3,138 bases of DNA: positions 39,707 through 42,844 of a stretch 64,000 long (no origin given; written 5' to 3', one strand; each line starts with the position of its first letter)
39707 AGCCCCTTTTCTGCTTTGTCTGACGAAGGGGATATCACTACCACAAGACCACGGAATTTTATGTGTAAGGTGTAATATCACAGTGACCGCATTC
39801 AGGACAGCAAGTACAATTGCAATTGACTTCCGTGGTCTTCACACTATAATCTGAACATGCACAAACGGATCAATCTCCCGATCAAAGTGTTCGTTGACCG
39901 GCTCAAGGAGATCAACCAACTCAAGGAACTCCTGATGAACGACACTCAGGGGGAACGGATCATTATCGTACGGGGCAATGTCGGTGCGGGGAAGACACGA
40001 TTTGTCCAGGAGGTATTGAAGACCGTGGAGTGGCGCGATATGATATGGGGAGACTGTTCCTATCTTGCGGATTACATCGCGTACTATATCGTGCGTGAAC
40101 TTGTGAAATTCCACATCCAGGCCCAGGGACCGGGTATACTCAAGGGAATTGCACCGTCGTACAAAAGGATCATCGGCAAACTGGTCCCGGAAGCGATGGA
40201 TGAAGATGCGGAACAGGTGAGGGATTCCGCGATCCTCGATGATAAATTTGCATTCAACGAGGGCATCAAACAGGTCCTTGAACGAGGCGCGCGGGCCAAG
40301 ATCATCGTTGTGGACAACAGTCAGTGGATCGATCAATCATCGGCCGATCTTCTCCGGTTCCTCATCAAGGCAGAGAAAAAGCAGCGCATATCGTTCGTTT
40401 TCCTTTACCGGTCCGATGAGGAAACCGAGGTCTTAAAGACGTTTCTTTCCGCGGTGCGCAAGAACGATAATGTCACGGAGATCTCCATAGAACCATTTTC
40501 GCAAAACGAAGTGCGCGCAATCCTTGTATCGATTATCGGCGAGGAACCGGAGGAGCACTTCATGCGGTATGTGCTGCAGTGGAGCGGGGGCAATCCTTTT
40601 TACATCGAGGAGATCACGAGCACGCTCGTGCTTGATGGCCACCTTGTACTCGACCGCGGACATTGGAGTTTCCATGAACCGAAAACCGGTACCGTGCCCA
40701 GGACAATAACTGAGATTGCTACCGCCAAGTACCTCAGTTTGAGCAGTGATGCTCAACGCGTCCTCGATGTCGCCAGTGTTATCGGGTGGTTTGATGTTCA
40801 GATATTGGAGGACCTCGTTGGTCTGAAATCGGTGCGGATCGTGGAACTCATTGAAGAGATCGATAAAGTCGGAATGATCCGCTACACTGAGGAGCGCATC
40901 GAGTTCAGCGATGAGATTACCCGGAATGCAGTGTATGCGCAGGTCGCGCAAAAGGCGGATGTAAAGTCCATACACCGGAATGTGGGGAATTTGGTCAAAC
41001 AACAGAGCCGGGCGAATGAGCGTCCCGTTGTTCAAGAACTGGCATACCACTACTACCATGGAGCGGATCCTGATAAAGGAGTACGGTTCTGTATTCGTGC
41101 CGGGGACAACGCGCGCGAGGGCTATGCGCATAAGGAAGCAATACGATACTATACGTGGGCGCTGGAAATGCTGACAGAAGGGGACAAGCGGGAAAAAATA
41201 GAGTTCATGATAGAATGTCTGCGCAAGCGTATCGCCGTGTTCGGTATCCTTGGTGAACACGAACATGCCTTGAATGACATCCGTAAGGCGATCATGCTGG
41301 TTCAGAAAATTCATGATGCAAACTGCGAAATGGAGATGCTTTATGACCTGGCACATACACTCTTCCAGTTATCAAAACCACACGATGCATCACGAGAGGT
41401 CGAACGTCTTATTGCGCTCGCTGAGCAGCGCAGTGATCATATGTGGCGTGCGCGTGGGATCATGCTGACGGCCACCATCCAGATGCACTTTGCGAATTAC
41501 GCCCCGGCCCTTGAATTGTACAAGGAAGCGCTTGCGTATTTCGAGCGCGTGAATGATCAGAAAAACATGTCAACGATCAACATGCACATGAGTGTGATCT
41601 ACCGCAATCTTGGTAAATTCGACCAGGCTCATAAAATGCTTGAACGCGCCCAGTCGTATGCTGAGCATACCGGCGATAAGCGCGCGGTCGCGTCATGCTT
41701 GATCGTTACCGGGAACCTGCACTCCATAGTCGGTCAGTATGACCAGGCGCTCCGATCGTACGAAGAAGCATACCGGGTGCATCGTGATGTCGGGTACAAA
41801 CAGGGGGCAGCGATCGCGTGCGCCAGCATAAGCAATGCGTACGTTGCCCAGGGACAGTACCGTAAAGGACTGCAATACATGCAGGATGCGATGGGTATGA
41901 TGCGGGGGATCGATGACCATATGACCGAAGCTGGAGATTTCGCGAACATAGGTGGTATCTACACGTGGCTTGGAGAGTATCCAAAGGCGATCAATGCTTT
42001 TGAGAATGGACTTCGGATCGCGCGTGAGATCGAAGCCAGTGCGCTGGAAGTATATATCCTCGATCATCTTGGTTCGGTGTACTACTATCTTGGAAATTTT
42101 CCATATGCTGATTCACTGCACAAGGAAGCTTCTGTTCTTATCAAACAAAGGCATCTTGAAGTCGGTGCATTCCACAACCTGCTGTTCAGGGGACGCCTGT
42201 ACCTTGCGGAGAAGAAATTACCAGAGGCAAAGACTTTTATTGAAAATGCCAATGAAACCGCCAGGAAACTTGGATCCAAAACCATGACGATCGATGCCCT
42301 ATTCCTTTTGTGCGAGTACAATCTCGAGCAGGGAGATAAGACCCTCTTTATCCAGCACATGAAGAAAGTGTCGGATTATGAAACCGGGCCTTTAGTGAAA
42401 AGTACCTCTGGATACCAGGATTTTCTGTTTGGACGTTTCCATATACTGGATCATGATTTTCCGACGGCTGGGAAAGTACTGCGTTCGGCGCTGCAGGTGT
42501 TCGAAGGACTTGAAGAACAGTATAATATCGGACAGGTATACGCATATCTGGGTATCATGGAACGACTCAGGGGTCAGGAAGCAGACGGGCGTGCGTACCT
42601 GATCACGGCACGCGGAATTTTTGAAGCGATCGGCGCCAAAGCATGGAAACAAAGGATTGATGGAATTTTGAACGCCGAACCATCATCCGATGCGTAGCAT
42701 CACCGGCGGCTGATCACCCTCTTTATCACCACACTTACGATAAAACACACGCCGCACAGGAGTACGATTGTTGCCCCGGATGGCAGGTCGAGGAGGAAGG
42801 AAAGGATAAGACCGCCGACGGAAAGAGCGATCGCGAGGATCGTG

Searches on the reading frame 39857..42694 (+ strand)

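Call 26: search_protein_families(library=pfam, proteins=[window:39857-42694:+], max_evalue=0.00001)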
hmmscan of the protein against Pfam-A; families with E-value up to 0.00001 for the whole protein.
window:39857-42694:+ (946 aa): 15 families
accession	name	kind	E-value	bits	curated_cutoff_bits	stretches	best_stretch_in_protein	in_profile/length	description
PF13424.12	TPR_12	-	1.7e-30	105.4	30.1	2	572-643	3-76/77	Tetratricopeptide repeat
PF17874.7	TPR_MalT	-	1.8e-17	64.1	45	2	662-827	11-176/336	MalT-like TPR region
PF13374.12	TPR_10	-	1.6e-15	56.9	27.5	0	611-645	1-35/42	Tetratricopeptide repeat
PF07719.23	TPR_2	-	2.8e-15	55.5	27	0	615-640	4-29/34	Tetratricopeptide repeat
PF00515.34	TPR_1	-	9.7e-15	54.1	27.8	0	696-722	5-31/34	Tetratricopeptide repeat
PF13191.12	AAA_16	-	2.5e-14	54.5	32.6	1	12-177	2-163/167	AAA ATPase domain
PF13176.12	TPR_7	-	3e-09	36.7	27.9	0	622-645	9-32/36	Tetratricopeptide repeat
PF01637.24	ATPase_2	-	6.8e-09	36.3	33.2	1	12-252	1-224/225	ATPase domain predominantly from Archaea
PF13181.12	TPR_8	-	4e-08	33.2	25.7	0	575-603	4-32/34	Tetratricopeptide repeat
PF13401.12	AAA_22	-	5.8e-08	33.6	27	1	31-183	3-121/130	AAA domain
PF14559.12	TPR_19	-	1.1e-07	32.4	25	0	555-600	7-53/68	Tetratricopeptide repeat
PF14938.12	SNAP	-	3e-07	30.6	25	0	582-717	45-180/282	Soluble NSF attachment protein, SNAP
PF13428.12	TPR_14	-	3.8e-07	30.6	23.5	0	581-598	10-27/44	Tetratricopeptide repeat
PF12862.13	ANAPC5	-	1.3e-06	28.8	23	0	586-647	12-73/91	Anaphase-promoting complex subunit 5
PF12895.13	ANAPC3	-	5e-06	27.1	27.2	0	553-636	3-80/82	Anaphase-promoting complex, cyclosome, subunit 3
